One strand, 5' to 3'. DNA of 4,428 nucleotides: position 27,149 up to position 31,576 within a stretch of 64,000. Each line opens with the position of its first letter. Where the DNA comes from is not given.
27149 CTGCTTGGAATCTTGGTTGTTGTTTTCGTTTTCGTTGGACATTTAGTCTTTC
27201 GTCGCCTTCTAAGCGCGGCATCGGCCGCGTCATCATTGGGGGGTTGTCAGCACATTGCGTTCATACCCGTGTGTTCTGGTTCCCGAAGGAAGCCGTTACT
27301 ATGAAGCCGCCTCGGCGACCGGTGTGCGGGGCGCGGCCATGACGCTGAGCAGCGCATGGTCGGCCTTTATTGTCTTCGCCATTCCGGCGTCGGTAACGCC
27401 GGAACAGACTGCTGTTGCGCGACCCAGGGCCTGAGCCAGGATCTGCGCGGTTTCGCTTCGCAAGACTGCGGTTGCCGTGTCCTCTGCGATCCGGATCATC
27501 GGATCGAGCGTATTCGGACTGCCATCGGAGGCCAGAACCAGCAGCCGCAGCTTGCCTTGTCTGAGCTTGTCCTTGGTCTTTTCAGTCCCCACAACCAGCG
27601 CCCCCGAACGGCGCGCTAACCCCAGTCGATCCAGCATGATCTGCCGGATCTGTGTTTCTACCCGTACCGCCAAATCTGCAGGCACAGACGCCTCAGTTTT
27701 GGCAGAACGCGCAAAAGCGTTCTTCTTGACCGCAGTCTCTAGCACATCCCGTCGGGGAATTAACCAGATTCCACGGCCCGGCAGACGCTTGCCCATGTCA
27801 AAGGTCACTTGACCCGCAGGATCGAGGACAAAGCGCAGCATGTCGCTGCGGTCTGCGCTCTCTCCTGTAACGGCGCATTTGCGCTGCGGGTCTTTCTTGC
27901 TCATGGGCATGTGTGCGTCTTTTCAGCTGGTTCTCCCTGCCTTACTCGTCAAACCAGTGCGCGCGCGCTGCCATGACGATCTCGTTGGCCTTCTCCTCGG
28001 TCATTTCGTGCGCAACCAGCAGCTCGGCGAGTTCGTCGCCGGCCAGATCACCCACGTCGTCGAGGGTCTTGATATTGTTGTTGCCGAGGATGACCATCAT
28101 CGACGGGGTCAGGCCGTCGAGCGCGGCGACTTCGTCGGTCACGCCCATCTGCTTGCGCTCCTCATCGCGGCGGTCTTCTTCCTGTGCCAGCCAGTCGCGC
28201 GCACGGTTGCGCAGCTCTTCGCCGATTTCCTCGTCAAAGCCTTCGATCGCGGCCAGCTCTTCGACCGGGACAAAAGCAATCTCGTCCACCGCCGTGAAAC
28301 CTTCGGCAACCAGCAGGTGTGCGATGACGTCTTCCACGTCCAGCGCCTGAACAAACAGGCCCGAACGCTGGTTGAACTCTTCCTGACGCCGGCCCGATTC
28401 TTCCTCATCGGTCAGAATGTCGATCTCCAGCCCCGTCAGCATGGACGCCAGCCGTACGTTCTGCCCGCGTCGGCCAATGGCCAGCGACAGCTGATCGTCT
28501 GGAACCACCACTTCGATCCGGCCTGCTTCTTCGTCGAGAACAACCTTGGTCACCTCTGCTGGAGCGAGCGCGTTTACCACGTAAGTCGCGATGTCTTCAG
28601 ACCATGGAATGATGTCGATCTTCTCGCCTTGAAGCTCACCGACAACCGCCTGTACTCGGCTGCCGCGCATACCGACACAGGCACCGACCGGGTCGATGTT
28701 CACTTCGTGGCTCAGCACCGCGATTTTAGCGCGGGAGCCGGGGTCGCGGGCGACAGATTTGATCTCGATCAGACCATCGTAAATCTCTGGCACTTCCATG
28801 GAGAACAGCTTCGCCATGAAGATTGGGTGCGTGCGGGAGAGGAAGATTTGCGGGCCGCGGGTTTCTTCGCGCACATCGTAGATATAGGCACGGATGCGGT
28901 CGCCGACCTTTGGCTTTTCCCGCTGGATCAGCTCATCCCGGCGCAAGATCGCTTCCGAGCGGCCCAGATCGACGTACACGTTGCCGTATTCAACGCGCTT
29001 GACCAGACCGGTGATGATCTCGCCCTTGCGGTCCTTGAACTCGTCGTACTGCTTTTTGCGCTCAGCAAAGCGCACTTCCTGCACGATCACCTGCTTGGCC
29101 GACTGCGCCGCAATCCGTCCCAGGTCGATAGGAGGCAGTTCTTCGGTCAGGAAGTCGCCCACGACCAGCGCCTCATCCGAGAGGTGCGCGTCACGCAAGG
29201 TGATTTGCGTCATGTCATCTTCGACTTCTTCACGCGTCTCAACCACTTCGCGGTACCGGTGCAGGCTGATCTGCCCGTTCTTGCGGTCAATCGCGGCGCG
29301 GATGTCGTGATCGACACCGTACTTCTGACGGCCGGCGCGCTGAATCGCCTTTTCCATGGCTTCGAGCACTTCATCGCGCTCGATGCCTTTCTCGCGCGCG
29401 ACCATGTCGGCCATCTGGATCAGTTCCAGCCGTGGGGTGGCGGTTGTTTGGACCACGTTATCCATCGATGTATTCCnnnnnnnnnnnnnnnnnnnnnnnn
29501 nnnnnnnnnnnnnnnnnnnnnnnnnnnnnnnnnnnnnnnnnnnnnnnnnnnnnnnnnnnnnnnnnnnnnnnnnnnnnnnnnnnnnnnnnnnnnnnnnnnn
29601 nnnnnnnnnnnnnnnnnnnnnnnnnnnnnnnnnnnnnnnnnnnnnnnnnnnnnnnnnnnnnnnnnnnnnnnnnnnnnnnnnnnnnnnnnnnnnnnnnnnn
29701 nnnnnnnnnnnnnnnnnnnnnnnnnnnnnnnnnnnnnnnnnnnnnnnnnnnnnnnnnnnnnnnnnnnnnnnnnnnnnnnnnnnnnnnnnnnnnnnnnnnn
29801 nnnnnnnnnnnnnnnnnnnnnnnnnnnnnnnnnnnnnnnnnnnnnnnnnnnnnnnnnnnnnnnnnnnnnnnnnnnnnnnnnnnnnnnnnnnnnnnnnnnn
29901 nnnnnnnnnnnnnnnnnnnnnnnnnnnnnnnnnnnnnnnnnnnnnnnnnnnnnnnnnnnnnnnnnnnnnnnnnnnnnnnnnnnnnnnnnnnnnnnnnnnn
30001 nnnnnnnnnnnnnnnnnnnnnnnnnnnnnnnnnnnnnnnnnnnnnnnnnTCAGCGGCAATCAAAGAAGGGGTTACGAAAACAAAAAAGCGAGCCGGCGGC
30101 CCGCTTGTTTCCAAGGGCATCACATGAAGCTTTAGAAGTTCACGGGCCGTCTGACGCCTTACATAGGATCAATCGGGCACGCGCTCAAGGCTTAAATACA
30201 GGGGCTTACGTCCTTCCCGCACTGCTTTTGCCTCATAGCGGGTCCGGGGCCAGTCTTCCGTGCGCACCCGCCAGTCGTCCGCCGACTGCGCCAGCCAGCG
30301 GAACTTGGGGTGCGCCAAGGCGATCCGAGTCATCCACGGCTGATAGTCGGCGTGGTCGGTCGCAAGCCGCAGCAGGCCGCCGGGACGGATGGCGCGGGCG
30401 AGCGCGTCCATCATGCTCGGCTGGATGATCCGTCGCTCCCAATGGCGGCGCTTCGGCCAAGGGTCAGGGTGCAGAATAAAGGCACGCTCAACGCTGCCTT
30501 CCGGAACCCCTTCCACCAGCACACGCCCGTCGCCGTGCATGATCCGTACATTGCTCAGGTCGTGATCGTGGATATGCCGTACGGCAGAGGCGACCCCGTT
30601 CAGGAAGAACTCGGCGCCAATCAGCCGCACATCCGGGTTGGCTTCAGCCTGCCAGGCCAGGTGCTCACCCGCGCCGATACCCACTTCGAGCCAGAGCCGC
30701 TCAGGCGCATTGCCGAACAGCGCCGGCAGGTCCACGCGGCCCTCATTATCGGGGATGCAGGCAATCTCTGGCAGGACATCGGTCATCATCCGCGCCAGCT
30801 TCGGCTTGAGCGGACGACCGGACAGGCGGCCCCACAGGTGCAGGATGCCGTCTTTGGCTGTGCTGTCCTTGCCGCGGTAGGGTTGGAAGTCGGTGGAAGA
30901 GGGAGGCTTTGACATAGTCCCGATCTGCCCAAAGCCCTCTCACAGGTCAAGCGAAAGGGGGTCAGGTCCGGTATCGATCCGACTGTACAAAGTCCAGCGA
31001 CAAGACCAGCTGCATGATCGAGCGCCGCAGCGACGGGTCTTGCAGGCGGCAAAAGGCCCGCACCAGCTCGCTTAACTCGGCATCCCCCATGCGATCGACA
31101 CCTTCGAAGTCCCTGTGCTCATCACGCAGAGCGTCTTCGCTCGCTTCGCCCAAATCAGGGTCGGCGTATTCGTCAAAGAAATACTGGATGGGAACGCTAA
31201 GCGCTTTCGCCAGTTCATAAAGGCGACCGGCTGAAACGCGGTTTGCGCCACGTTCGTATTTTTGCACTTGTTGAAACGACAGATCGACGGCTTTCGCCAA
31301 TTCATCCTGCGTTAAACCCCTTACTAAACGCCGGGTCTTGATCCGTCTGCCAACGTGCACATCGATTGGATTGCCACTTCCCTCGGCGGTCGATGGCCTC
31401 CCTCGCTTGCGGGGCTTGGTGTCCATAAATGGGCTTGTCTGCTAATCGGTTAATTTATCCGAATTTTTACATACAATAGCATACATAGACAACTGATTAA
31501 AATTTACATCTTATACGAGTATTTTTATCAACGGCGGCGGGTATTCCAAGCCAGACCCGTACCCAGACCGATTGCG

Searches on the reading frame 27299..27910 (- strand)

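Call 54: search_protein_families(library=pfam, proteins=[window:27299-27910:-], max_evalue=0.00001)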
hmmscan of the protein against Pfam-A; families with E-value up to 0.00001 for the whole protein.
window:27299-27910:- (203 aa): 2 families
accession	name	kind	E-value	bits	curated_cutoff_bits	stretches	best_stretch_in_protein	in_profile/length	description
PF04296.18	YlxR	-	1.9e-20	72.9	26.9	1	10-81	1-70/75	Protein of unknown function (DUF448)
PF01248.31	Ribosomal_L7Ae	-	9.8e-07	28.8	22.1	1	94-179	5-92/95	Ribosomal protein L7Ae/L30e/S12e/Gadd45 family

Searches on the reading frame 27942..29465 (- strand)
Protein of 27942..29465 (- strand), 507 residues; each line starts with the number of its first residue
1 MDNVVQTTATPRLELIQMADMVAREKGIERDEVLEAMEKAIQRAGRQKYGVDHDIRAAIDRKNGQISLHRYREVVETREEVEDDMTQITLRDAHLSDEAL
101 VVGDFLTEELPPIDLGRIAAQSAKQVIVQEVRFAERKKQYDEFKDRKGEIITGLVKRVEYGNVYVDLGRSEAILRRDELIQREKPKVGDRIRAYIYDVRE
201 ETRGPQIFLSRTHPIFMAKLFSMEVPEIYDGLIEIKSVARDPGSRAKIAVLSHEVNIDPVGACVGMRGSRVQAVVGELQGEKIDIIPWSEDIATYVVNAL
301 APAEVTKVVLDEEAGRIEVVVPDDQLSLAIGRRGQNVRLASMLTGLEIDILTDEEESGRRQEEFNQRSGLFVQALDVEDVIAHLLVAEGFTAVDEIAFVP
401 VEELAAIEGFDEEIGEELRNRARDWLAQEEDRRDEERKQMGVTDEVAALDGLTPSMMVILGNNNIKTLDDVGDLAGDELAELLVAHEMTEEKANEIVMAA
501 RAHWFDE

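Call 54: search_protein_families(library=pfam, proteins=[window:27942-29465:-], max_evalue=0.00001)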
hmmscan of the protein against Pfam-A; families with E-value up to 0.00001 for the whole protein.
window:27942-29465:- (507 aa): 5 families
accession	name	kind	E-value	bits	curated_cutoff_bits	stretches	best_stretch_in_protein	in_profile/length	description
PF08529.16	NusA_N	-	5.1e-34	117.5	23.8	1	14-137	1-119/119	NusA N-terminal domain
PF13184.12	KH_5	-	5.8e-30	103.7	27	1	242-308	1-67/69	NusA-like KH domain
PF00575.29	S1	-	6.1e-09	36.6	22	1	144-206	1-70/74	S1 RNA binding domain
PF14520.12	HHH_5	-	2.2e-06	28.5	27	0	380-424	13-57/57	Helix-hairpin-helix domain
PF23095.1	KH_NusA_C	-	5.1e-06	26.9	34.2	0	323-350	7-34/59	Transcription termination/antitermination protein NusA, KH domain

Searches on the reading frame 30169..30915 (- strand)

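Call 54: search_protein_families(library=pfam, proteins=[window:30169-30915:-], max_evalue=0.00001)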
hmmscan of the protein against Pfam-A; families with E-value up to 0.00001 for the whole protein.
window:30169-30915:- (248 aa): 1 family
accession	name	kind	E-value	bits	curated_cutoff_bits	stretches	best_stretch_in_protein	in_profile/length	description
PF02390.23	Methyltransf_4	-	1.2e-40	139.3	24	1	74-237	4-169/173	Putative methyltransferase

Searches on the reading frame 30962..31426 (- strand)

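Call 54: search_protein_families(library=pfam, proteins=[window:30962-31426:-], max_evalue=0.00001)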
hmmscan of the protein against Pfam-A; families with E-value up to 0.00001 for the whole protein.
window:30962-31426:- (154 aa): 2 families
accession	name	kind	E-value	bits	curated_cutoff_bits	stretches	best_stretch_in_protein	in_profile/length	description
PF01381.28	HTH_3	-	3.1e-13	50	23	1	29-83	1-55/55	Helix-turn-helix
PF13560.12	HTH_31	-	4.5e-08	33.7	27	1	25-79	2-57/64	Helix-turn-helix domain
